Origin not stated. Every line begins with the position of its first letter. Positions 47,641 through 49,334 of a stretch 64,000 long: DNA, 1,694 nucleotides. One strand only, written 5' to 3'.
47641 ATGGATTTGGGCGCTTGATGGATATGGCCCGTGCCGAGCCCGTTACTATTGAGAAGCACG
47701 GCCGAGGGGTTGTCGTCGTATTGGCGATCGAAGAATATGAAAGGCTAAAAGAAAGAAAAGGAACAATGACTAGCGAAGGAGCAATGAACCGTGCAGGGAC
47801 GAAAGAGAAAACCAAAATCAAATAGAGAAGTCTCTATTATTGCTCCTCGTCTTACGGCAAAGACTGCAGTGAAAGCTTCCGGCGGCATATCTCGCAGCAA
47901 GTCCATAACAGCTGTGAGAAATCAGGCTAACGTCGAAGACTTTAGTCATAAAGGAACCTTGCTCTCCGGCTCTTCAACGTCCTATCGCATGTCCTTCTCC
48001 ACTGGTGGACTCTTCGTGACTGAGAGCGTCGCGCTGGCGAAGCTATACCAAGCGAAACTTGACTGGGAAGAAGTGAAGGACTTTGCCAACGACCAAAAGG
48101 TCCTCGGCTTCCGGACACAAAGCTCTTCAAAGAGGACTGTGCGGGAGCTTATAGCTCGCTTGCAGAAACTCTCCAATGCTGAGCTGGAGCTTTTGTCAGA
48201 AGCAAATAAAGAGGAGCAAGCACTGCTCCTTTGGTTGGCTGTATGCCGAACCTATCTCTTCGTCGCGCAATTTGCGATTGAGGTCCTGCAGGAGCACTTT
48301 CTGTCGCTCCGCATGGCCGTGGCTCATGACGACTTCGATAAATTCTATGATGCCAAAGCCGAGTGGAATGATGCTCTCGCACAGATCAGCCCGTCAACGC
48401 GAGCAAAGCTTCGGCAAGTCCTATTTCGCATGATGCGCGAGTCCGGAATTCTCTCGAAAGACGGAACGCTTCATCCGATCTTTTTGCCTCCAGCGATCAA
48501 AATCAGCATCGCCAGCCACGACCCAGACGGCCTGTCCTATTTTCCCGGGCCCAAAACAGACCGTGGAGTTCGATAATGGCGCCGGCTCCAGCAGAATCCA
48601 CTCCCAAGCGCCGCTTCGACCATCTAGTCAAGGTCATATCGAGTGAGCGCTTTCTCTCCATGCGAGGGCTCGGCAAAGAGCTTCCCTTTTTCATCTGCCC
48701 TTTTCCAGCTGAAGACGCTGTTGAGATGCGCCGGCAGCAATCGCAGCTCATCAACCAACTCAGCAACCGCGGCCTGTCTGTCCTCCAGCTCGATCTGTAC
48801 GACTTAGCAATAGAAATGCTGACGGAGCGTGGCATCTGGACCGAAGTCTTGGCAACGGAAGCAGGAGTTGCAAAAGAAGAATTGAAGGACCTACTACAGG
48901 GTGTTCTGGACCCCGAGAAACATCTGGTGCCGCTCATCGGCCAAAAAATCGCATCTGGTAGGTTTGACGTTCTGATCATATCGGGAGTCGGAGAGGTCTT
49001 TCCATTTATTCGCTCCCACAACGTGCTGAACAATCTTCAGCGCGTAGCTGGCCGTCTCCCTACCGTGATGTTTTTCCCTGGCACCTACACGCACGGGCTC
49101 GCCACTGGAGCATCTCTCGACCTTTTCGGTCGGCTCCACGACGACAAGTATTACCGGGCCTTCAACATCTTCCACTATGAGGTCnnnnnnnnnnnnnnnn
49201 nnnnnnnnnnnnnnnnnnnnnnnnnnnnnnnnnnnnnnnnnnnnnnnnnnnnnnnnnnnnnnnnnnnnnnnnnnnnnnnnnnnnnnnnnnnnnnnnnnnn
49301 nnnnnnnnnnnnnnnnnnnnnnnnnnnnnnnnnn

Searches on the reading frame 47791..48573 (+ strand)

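Call 10: search_protein_families(library=padloc, proteins=[window:47791-48573:+], max_evalue=0.00001)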
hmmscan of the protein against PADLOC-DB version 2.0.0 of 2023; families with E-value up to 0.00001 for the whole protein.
window:47791-48573:+ (261 aa): 10 families
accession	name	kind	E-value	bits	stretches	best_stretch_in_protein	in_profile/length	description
PDLC02443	BrxA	-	6.2e-73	242.8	1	62-257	5-200/203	BrxA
PDLC02452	BrxA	-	3.1e-26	90.3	1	64-226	2-166/204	BrxA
PDLC02451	BrxA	-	1e-24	85.8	1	65-243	7-188/201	BrxA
PDLC02457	BrxA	-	5.7e-20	69.9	1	62-240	5-185/201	BrxA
PDLC02441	BrxA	-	5e-14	50.6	1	63-225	14-176/209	BrxA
PDLC02447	BrxA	-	6.1e-14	50.2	1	64-224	4-164/199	BrxA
PDLC02439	BrxA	-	1.7e-13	48.6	1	72-237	14-181/200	BrxA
PDLC02446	BrxA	-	2.1e-11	42.2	1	64-227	7-171/211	BrxA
PDLC02440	BrxA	-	6.6e-09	33.9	1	65-228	5-168/199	BrxA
PDLC02438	BrxA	-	5.8e-08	30.9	1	74-221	14-161/200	BrxA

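Call 11: search_protein_families(library=pfam, proteins=[window:47791-48573:+], max_evalue=0.00001)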
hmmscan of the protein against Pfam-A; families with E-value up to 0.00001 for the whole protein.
window:47791-48573:+ (261 aa): 1 family
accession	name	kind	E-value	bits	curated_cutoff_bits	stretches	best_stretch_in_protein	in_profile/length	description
PF08849.17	BrxA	-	2.6e-47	161.4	23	1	64-243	2-183/184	BrxA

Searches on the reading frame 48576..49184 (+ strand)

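Call 10: search_protein_families(library=padloc, proteins=[window:48576-49184:+], max_evalue=0.00001)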
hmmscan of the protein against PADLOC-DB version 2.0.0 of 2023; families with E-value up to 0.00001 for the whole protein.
window:48576-49184:+ (203 aa): 8 families
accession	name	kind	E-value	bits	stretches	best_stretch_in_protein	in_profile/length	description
PDLC02463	BrxB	-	9.1e-66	219.6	1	10-201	5-192/193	BrxB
PDLC02468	BrxB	-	8.2e-60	199.1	1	70-203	2-135/135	BrxB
PDLC02466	BrxB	-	2.7e-17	61.3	1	12-198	6-184/185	BrxB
PDLC02461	BrxB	-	6.2e-16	56.7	1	61-199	60-198/200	BrxB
PDLC02459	BrxB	-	6.1e-13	47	1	34-195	27-200/203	BrxB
PDLC02462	BrxB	-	7.4e-08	30.6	1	133-197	138-197/202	BrxB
PDLC02469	BrxB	-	5.9e-06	24.1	1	41-173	32-159/184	BrxB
PDLC02465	BrxB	-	6.2e-06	24.5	1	13-196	7-186/190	BrxB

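Call 11: search_protein_families(library=pfam, proteins=[window:48576-49184:+], max_evalue=0.00001)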
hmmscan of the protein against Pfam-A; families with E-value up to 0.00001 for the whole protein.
window:48576-49184:+ (203 aa): 1 family
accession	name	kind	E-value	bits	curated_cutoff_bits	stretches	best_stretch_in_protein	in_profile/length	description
PF08747.16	BrxB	-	3.2e-39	134.2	26.8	1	71-198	2-124/124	BREX protein BrxB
